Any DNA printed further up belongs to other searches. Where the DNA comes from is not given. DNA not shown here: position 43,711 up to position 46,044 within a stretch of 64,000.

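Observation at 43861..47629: pgaBCD cassette without pgaA in a Campylobacterota genome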

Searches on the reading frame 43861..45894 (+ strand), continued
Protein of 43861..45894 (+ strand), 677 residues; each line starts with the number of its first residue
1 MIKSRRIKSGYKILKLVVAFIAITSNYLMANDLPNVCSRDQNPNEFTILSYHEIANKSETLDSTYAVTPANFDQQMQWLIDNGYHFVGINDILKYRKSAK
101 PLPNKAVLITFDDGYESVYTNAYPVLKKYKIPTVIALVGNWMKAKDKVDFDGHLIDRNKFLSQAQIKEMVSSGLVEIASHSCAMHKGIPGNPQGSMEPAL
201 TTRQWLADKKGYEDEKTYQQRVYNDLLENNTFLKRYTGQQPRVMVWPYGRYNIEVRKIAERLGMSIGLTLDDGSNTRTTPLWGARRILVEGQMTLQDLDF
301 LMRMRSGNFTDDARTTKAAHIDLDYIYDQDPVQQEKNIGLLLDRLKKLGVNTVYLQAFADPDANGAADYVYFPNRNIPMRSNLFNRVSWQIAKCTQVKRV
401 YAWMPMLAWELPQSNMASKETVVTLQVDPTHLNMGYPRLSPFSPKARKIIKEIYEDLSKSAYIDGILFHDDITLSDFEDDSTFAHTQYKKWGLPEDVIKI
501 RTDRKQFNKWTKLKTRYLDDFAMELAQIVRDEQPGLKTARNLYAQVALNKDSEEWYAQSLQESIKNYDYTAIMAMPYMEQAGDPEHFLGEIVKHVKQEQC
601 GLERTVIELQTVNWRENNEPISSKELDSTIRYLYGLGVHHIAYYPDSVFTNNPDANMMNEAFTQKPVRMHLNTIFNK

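Call 12: search_protein_families(library=pfam, proteins=[L018:4112-6520:+, L020:5510-7918:+, L027:5511-7907:+, L006:6061-7935:+, L037:5624-7798:+, L051:5300-7447:+, L060:2437-4767:+], max_evalue=0.001)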
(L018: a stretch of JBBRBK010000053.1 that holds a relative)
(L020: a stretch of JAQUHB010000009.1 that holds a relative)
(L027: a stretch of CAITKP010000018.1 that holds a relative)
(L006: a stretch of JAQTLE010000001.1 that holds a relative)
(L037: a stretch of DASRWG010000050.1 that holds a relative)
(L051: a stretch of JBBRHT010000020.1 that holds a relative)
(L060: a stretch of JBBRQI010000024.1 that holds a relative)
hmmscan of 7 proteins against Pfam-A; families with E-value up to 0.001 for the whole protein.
L018:4112-6520:+ (802 aa): 3 families
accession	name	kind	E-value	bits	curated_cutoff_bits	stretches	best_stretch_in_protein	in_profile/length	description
PF01434.24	Peptidase_M41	-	5.5e-27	95.3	29.9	1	624-796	9-191/191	Peptidase family M41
PF00004.35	AAA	-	9.3e-19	68.6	21.2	1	413-534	1-130/131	ATPase family associated with various cellular activities (AAA)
PF07724.20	AAA_2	-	6.2e-07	30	27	1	52-169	6-134/166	AAA domain (Cdc48 subfamily)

L020:5510-7918:+ (802 aa): 3 families
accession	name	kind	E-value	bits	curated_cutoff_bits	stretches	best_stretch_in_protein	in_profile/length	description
PF01434.24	Peptidase_M41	-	8.7e-28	97.9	29.9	1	624-796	9-191/191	Peptidase family M41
PF00004.35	AAA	-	2.8e-18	67.1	21.2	1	413-534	1-130/131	ATPase family associated with various cellular activities (AAA)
PF07724.20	AAA_2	-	2.7e-06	27.9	27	1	52-169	6-134/166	AAA domain (Cdc48 subfamily)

L027:5511-7907:+ (798 aa): 4 families
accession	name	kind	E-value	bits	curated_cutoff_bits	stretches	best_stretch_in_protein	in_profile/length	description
PF01434.24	Peptidase_M41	-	3.9e-28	99.1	29.9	1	618-790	9-191/191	Peptidase family M41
PF00004.35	AAA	-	1.6e-18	67.8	21.2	1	407-528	1-130/131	ATPase family associated with various cellular activities (AAA)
PF07724.20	AAA_2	-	4.4e-07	30.5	27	1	46-165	6-136/166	AAA domain (Cdc48 subfamily)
PF14532.12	Sigma54_activ_2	-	0.00037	21.2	25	0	48-168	26-124/138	Sigma-54 interaction domain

L006:6061-7935:+ (624 aa): 8 families
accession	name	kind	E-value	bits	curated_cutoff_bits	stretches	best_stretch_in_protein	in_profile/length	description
PF01134.28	GIDA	-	2.5e-165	550.7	22.1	1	4-396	1-391/391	Glucose inhibited division protein A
PF13932.14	SAM_GIDA_C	-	2.9e-19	69.1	27.1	1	557-610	2-55/57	tRNA modifying enzyme MnmG/GidA C-terminal helical bundle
PF21680.2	GIDA_C_1st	-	1.7e-15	58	24.7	1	457-552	1-96/96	tRNA modifying enzyme MnmG/GidA C-terminal helical domain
PF12831.13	FAD_oxidored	-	3e-07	30.5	27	1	4-65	1-52/416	FAD dependent oxidoreductase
PF00890.30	FAD_binding_2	-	5.5e-05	23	20.4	0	4-40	1-37/414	FAD binding domain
PF13738.12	Pyr_redox_3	-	6.9e-05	22.7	30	0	82-154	65-135/305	Pyridine nucleotide-disulphide oxidoreductase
PF07992.20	Pyr_redox_2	-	8e-05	22.6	26.1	1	3-51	1-48/291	Pyridine nucleotide-disulphide oxidoreductase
PF03486.20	HI0933_like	-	0.00061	19.8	50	0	4-31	2-29/244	HI0933-like protein Rossmann domain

L037:5624-7798:+ (724 aa): 2 families
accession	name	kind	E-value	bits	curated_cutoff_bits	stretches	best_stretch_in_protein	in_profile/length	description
PF00012.26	HSP70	-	1.3e-29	103.4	20.6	2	313-533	2-230/599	Hsp70 protein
PF06723.19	MreB_Mbl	-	0.00037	19.9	27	1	449-502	111-164/327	MreB/Mbl protein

L051:5300-7447:+ (715 aa): 7 families
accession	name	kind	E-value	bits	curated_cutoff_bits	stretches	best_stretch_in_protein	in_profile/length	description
PF01138.27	RNase_PH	-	4.3e-52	176.4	25.5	2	27-156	4-130/130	3' exoribonuclease family, domain 1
PF03725.20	RNase_PH_C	-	5.9e-21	74.6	20.8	2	159-222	1-66/67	3' exoribonuclease family, domain 2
PF00575.29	S1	-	6.3e-21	75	22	1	633-704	2-74/74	S1 RNA binding domain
PF03726.19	PNPase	-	3.9e-13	50.1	24.6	1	256-333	4-80/81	Polyribonucleotide nucleotidyltransferase, RNA binding domain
PF00013.35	KH_1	-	8.1e-11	42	21.5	1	570-628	2-66/66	KH domain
PF23459.1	S1_RRP5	-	4.6e-05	24.3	27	0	634-696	2-64/72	RRP5 S1 domain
PF07650.23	KH_2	-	0.00041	20.5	22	1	568-612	25-69/78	KH domain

L060:2437-4767:+ (776 aa): 4 families
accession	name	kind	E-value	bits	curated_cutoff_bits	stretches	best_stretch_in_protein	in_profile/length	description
PF00122.25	E1-E2_ATPase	-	2.8e-58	196.8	28.1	1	260-441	2-180/181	E1-E2 ATPase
PF00702.32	Hydrolase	-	6.9e-33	115.1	26.4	1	458-675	1-191/191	haloacid dehalogenase-like hydrolase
PF19335.5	HMBD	-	3.1e-14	53.1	23.6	1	78-103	2-27/28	Heavy metal binding domain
PF08282.18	Hydrolase_3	-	5.4e-07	30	20.9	1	650-705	198-253/255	haloacid dehalogenase-like hydrolase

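Call 63: search_dna_similar(query=window:43861-45894:+, collection=plasmids, mode=protein, max_rows=25, max_evalue=1e-30)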
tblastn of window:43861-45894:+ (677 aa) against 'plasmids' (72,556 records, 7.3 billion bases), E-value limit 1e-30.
Records with a match: 185; places in all: 189; records where one place covers at least 80% of the query: 182.
Best place of each record, by identity: <60% 185.
By first word of the organism name: Ralstonia 129; Escherichia 28; Acinetobacter 8; Enterobacter 7; Klebsiella 6; Burkholderia 4; Plesiomonas 2; Paraburkholderia 1.
By predicted mobility (MOB-suite, as given by PLSDB): mobilizable 117; non-mobilizable 58; conjugative 10.
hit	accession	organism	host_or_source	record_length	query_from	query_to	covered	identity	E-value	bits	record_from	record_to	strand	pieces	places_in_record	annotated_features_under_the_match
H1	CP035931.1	Acinetobacter baumannii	Homo sapiens,blood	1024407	46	669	92%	54.5%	0e+0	705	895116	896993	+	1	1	pgaB: poly-beta-1,6-N-acetyl-D-glucosamine N-deacetylase PgaB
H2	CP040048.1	Acinetobacter baumannii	Homo sapiens,blood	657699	46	669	92%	54.5%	0e+0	705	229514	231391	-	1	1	pgaB: poly-beta-1,6-N-acetyl-D-glucosamine N-deacetylase PgaB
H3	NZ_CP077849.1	Acinetobacter baumannii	Homo sapiens,Rectal swab_P28_BU14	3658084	46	669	92%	54.5%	0e+0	705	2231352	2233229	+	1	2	none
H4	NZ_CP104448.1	Acinetobacter baumannii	Homo sapiens,sputum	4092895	46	669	92%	54.5%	0e+0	705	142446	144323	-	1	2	none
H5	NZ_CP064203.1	Acinetobacter baumannii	Homo sapiens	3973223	46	669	92%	54.5%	0e+0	705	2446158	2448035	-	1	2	none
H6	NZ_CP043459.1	Acinetobacter baumannii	Homo sapiens,Skin/Wound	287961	46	669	92%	54.4%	0e+0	701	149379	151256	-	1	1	pgaB: poly-beta-1,6-N-acetyl-D-glucosamine N-deacetylase PgaB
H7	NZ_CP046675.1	Ralstonia nicotianae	tobacco,cell culture,leaf veins ...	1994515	5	665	98%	39.9%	3e-155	504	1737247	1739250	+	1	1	none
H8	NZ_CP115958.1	Ralstonia pseudosolanacearum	Solanum lycopersicum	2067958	5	665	98%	39.8%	5e-155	503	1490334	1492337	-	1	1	none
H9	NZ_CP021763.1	Ralstonia pseudosolanacearum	Solanum lycopersicum,Tomato with ...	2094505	5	665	98%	39.8%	5e-155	503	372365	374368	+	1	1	none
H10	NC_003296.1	Ralstonia pseudosolanacearum GMI1000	-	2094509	5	665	98%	39.8%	5e-155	503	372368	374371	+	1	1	none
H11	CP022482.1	Ralstonia solanacearum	peanut,cell culture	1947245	5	665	98%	39.8%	6e-155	503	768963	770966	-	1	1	pgaB: poly-beta-1,6-N-acetyl-D-glucosamine N-deacetylase PgaB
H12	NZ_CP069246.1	Ralstonia pseudosolanacearum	Arachis hypogaea,tissue sample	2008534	5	665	98%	39.8%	6e-155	503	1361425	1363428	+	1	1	none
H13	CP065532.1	Ralstonia solanacearum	peanut,whole organism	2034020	5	665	98%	39.8%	6e-155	503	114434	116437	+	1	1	none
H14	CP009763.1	Ralstonia solanacearum OE1-1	Solanum virginianum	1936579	5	665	98%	39.8%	6e-155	503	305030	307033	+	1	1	pgaB: poly-beta-1,6-N-acetyl-D-glucosamine N-deacetylase PgaB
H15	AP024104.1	Ralstonia solanacearum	-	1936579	5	665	98%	39.8%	6e-155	503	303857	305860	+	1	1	hmsF: poly-beta-1,6-N-acetyl-D-glucosamine N-deacetylase PgaB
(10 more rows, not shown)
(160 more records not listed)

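Call 65: get_annotated_region(hit=H6, flank=6000)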
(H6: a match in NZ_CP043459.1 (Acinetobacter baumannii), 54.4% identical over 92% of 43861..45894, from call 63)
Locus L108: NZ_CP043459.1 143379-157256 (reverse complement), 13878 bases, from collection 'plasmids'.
description: Acinetobacter baumannii strain 18WIARLN0024 plasmid unnamed1
organism: Acinetobacter baumannii (NCBI taxid 470)
taxonomy: Bacteria; Pseudomonadota; Gammaproteobacteria; Moraxellales; Moraxellaceae; Acinetobacter; Acinetobacter baumannii
host: -; source: Homo sapiens,Skin/Wound; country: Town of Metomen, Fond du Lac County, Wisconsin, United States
typing (MOB-suite, as given by PLSDB): non-mobilizable
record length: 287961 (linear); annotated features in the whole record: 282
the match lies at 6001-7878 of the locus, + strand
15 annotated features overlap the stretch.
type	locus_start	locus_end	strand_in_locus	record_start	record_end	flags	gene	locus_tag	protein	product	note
CDS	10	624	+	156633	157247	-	-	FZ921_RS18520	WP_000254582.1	MarC family protein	-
CDS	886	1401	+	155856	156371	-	-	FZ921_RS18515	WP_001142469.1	acyl-CoA thioesterase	-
CDS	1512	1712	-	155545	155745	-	-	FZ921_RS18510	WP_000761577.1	hypothetical protein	-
CDS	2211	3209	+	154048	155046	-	-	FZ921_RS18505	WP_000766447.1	GTP-binding protein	-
CDS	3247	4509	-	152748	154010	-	dctA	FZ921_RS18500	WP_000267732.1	C4-dicarboxylate transporter DctA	-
CDS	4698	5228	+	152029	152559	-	-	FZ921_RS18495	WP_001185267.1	YaeQ family protein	-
CDS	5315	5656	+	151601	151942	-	-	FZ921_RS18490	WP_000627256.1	FKBP-type peptidyl-prolyl cis-trans isomerase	-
CDS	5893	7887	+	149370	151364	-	pgaB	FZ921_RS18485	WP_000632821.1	poly-beta-1,6-N-acetyl-D-glucosamine N-deacetylase PgaB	GO:0045226 - extracellular polysaccharide biosynthetic process [Evidence IEA]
CDS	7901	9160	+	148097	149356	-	pgaC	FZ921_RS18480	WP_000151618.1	poly-beta-1,6-N-acetyl-D-glucosamine synthase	GO:0042710 - biofilm formation [Evidence IEA]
CDS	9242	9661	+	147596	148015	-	pgaD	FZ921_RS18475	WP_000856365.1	poly-beta-1,6-N-acetyl-D-glucosamine biosynthesis protein PgaD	GO:0042710 - biofilm formation [Evidence IEA]; GO:0000271 - polysaccharide biosynthetic process [Evidence IEA]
CDS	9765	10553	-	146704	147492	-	-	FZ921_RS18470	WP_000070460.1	crotonase/enoyl-CoA hydratase family protein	-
CDS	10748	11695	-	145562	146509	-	-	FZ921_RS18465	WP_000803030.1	DMT family transporter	GO:0055085 - transmembrane transport [Evidence IEA]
CDS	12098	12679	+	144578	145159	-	pnuC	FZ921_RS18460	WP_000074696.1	nicotinamide riboside transporter PnuC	GO:0015890 - nicotinamide mononucleotide transport [Evidence IEA]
CDS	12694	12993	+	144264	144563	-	-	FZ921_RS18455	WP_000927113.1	hypothetical protein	-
CDS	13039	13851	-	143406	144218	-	-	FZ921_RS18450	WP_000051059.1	IclR family transcriptional regulator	GO:0006355 - regulation of DNA-templated transcription [Evidence IEA]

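Call 66: get_annotated_region(hit=H1, flank=6000)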
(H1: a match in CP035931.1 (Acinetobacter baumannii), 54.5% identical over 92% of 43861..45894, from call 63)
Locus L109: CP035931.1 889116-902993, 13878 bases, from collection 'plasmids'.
description: Acinetobacter baumannii strain VB31459 plasmid unnamed1, complete sequence
organism: Acinetobacter baumannii (NCBI taxid 470)
taxonomy: Bacteria; Pseudomonadota; Gammaproteobacteria; Moraxellales; Moraxellaceae; Acinetobacter; Acinetobacter baumannii
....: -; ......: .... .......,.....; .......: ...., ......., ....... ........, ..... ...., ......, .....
typing (MOB-suite, as given by PLSDB): non-mobilizable; replicon rep_cluster_1254
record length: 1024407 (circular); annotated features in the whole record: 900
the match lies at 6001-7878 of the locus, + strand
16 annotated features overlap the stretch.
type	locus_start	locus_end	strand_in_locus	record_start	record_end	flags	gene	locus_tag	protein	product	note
CDS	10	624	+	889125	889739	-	-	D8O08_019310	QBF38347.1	MarC family protein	-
CDS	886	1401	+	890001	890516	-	-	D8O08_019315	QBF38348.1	acyl-CoA thioesterase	-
CDS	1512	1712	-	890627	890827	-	-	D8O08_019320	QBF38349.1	hypothetical protein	-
CDS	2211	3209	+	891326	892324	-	-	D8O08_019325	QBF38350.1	GTP-binding protein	-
CDS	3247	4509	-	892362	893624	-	dctA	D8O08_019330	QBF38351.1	C4-dicarboxylate transporter DctA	-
CDS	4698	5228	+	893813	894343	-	-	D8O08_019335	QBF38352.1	YaeQ family protein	-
CDS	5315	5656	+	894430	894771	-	-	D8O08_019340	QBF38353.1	FKBP-type peptidyl-prolyl cis-trans isomerase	-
CDS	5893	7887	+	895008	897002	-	pgaB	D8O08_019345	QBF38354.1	poly-beta-1,6-N-acetyl-D-glucosamine N-deacetylase PgaB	-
CDS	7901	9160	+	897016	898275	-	pgaC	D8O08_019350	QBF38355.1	poly-beta-1,6 N-acetyl-D-glucosamine synthase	-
CDS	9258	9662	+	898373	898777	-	pgaD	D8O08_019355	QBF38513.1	poly-beta-1,6-N-acetyl-D-glucosamine biosynthesis protein PgaD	-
CDS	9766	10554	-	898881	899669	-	-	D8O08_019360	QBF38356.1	crotonase/enoyl-CoA hydratase family protein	-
CDS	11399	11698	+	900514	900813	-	-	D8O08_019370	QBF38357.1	hypothetical protein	-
CDS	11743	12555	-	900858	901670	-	-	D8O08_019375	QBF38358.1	IclR family transcriptional regulator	-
CDS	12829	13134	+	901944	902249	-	-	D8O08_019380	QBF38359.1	non-heme iron oxygenase ferredoxin subunit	-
CDS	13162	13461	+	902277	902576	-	-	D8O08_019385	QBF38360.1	hypothetical protein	-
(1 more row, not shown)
